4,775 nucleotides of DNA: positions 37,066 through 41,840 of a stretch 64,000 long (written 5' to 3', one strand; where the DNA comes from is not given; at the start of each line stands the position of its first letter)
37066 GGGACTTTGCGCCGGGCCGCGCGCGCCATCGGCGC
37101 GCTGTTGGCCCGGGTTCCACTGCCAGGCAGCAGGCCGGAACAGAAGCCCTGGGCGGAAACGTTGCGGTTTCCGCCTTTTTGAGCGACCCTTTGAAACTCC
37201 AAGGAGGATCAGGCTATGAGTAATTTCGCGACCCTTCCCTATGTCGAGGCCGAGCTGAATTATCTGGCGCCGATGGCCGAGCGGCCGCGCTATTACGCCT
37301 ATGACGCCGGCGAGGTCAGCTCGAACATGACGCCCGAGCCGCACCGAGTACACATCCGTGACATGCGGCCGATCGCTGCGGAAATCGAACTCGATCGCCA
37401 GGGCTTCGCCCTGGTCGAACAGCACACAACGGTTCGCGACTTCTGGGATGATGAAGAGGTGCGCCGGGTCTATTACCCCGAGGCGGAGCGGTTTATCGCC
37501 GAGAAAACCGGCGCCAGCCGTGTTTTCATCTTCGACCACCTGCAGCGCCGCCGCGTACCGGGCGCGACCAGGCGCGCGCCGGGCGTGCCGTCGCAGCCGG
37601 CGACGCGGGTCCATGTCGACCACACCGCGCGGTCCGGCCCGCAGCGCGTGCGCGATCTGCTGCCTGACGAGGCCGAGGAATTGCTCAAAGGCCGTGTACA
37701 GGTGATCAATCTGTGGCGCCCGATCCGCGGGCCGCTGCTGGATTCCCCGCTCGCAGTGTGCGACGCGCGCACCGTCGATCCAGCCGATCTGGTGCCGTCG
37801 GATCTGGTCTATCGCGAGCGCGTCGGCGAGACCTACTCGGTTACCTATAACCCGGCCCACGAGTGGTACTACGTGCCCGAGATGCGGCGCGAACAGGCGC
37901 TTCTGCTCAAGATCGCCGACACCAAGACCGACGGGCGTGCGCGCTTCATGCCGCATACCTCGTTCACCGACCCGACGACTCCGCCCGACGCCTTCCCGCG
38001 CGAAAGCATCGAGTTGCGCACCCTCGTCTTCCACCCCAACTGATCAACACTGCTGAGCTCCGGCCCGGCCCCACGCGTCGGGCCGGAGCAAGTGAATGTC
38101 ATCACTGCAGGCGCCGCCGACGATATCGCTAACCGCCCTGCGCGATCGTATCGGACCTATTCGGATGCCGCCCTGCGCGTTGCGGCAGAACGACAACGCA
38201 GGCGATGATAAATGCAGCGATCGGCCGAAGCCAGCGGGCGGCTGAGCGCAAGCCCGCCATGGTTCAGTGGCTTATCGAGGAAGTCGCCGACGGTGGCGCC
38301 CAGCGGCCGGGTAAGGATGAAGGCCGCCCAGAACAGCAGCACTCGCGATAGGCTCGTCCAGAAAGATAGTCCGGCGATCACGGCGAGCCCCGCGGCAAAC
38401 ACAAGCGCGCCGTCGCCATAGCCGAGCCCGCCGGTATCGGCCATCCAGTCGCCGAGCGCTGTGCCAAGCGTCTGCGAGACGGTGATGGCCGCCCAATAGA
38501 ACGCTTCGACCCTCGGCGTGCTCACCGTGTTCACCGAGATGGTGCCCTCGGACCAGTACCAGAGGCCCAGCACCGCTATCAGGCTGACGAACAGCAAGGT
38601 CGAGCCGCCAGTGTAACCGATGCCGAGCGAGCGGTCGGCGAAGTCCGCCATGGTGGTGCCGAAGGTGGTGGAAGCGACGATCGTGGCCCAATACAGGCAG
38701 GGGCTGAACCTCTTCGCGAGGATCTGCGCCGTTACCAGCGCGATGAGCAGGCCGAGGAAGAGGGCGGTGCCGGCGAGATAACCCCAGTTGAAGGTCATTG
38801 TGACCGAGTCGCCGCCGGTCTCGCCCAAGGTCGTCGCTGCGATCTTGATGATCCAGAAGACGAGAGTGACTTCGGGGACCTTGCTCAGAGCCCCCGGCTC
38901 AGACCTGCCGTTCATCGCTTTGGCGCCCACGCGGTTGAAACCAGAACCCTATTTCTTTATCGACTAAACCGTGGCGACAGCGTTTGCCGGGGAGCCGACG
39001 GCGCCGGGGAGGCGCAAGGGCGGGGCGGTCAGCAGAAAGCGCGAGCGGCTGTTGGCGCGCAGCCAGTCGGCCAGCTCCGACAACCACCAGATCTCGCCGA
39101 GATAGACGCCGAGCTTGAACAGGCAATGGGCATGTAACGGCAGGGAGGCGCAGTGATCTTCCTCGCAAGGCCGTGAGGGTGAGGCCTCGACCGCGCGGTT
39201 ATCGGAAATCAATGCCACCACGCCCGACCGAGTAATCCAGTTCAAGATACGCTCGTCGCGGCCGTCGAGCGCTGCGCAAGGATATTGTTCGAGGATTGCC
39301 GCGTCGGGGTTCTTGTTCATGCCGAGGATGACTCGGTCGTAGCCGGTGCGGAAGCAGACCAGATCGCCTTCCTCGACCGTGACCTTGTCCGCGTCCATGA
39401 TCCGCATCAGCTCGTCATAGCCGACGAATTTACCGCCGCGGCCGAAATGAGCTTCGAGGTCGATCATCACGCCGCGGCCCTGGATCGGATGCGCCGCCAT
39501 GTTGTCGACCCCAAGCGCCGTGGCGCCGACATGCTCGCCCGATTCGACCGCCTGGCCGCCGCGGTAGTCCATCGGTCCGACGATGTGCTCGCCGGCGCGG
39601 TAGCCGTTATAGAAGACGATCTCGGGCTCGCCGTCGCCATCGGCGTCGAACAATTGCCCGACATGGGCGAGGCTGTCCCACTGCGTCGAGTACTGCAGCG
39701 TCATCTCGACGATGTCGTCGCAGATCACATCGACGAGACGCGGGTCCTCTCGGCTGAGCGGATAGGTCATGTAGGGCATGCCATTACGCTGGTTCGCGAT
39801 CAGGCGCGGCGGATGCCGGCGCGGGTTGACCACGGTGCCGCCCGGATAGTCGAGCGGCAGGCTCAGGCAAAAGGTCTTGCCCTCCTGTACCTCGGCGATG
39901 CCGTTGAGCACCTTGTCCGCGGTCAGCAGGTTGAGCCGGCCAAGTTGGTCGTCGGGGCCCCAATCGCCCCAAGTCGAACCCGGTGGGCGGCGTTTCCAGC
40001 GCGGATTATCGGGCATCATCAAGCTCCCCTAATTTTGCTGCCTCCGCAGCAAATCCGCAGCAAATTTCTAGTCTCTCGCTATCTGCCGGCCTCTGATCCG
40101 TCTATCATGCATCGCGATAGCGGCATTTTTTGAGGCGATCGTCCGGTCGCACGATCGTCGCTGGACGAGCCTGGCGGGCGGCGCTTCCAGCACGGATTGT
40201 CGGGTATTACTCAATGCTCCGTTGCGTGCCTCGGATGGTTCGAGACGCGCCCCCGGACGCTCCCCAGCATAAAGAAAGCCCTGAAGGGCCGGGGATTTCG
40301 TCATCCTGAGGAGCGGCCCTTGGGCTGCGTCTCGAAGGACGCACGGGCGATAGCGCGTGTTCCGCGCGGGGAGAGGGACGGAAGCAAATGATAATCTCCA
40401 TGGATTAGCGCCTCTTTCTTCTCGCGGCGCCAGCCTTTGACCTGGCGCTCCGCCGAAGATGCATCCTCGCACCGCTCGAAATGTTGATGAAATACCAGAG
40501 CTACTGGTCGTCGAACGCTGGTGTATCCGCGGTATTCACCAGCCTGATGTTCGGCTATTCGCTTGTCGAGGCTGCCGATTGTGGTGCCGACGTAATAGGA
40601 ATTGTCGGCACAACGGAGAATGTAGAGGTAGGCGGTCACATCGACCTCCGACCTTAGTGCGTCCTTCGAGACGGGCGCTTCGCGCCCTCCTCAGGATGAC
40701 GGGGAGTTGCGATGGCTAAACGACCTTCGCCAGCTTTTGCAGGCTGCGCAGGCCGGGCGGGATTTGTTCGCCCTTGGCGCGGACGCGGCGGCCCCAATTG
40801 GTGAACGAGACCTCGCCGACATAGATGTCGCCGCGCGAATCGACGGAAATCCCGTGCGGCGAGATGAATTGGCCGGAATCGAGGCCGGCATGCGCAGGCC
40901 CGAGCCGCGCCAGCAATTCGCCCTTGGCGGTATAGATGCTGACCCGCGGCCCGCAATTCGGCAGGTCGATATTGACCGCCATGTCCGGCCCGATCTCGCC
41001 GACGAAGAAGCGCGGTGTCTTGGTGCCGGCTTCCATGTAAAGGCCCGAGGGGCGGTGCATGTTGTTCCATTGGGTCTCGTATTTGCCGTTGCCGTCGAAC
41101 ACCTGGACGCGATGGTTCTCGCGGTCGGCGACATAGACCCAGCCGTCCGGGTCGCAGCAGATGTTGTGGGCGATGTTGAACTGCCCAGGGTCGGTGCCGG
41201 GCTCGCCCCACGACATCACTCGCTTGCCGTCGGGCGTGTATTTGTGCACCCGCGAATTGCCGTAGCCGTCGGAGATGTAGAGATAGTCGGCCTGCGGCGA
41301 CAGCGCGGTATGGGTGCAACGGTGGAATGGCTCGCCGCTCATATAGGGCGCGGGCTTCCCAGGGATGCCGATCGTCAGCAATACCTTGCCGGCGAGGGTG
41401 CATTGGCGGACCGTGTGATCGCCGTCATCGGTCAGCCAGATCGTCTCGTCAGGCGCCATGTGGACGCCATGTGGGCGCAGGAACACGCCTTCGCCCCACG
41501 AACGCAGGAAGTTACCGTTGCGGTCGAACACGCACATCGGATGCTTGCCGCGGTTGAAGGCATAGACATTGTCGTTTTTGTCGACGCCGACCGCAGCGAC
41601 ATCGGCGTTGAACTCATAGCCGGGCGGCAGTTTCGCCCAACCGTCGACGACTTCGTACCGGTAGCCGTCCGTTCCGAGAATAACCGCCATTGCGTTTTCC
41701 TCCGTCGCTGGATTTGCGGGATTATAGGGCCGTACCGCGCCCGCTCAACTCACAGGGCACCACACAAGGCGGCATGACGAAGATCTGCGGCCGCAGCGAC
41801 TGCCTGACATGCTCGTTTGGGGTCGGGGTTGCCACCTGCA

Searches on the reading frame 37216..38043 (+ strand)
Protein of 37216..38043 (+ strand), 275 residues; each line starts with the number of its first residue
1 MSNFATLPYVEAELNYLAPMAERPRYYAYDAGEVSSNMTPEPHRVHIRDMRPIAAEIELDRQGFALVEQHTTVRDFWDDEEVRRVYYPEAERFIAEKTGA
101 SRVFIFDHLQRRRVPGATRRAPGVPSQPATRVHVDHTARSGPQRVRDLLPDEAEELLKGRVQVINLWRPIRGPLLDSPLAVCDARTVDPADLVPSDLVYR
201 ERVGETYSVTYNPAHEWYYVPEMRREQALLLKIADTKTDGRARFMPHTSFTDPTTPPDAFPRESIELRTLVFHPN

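Call 52: search_protein_families(library=pfam, proteins=[window:37216-38043:+], max_evalue=0.00001)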
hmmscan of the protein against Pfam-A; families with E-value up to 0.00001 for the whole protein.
window:37216-38043:+ (275 aa): 0 families

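Call 55: search_protein_families(library=ncbifam, proteins=[window:37216-38043:+], max_evalue=0.001)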
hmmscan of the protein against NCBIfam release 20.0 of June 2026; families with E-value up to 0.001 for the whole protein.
window:37216-38043:+ (275 aa): 1 family
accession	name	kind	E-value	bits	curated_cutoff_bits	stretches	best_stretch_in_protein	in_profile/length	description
NF041278.1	CmcJ_NvfI_EfuI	subfamily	2.5e-99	332.2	80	1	11-273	1-263/263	CmcJ/NvfI family oxidoreductase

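Call 68: find_encoding_contigs(protein=window:37216-38043:+, flank=2000, max_places=3)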
Protein window:37216-38043:+ (275 aa): no gene with exactly this product is on record in the collection.

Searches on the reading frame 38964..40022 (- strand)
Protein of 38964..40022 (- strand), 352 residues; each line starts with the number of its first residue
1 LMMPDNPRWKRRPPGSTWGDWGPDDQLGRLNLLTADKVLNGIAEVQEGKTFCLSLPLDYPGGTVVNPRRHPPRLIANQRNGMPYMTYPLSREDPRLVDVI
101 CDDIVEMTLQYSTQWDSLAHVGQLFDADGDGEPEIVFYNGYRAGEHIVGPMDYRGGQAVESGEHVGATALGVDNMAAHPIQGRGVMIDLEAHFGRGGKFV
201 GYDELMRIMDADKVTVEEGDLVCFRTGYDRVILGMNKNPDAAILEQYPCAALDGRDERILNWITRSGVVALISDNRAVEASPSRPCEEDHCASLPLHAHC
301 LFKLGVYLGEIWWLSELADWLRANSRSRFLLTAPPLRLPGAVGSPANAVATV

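Call 52: search_protein_families(library=pfam, proteins=[window:38964-40022:-], max_evalue=0.00001)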
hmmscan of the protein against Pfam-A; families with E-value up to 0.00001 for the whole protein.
window:38964-40022:- (352 aa): 1 family
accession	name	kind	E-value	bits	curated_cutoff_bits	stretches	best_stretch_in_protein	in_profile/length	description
PF04199.19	Cyclase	-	9e-12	45.9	23.1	1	88-279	6-141/142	Putative cyclase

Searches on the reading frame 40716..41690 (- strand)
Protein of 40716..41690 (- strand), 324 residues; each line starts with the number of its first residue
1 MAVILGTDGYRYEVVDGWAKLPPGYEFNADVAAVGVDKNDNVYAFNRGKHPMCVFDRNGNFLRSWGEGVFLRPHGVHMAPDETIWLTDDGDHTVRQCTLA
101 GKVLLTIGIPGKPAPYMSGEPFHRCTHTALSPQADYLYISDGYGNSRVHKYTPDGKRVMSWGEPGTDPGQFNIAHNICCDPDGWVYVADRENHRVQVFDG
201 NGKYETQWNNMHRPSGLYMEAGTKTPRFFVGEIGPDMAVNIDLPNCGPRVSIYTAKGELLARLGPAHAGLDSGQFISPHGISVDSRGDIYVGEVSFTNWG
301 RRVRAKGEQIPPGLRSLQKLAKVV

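Call 55: search_protein_families(library=ncbifam, proteins=[window:40716-41690:-], max_evalue=0.001)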
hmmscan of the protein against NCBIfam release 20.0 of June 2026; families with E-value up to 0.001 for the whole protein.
window:40716-41690:- (324 aa): 1 family
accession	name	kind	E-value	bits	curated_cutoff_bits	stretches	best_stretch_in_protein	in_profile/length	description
NF035926.1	scyF_NHL_VPEP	equivalog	1.9e-31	109.5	350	2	69-212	150-287/376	scytonemin biosynthesis PEP-CTERM protein ScyF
